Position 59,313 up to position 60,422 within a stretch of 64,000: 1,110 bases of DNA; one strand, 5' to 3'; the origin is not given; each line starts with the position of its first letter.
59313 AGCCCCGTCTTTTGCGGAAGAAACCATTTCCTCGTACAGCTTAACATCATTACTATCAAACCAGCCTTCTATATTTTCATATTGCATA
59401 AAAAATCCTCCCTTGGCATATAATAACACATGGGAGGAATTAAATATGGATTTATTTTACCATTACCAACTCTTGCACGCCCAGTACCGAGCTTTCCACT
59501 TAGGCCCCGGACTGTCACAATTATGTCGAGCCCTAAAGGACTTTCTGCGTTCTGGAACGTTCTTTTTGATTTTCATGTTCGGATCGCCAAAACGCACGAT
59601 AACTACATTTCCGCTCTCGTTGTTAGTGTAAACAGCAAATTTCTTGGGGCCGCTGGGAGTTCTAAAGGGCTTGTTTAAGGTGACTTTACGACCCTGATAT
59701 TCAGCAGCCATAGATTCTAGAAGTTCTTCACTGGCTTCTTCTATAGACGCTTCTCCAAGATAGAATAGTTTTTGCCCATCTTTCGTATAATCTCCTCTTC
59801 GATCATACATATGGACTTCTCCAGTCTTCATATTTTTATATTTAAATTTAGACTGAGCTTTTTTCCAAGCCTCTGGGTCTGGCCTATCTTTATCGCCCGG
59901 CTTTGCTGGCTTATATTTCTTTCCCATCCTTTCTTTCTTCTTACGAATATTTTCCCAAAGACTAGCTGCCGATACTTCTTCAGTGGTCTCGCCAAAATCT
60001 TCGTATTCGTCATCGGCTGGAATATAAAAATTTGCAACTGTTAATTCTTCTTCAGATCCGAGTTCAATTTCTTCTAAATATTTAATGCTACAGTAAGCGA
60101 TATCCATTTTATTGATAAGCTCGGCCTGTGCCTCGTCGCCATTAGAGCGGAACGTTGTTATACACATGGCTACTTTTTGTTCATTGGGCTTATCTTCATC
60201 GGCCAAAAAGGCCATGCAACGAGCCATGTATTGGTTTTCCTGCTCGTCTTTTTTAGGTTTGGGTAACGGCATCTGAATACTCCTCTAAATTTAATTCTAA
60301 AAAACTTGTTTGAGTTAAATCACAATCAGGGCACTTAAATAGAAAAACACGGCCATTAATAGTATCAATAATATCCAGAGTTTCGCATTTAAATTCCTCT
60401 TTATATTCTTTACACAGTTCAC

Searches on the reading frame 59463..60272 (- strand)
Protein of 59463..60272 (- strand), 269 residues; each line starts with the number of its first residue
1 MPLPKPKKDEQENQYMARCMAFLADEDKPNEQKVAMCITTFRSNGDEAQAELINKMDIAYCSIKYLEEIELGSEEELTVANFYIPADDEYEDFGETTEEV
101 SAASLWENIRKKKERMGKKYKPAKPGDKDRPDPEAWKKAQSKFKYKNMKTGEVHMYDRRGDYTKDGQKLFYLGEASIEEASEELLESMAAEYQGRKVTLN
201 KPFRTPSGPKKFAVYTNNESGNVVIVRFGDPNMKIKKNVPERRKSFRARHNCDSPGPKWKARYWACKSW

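Call 60: search_protein_families(library=phrogs, proteins=[window:59463-60272:-], max_evalue=0.001)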
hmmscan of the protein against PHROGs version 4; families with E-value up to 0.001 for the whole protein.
window:59463-60272:- (269 aa): 1 family
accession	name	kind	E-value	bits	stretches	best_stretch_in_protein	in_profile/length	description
phrog_7595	-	unknown function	2.3e-14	54.6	1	188-269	6-96/96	-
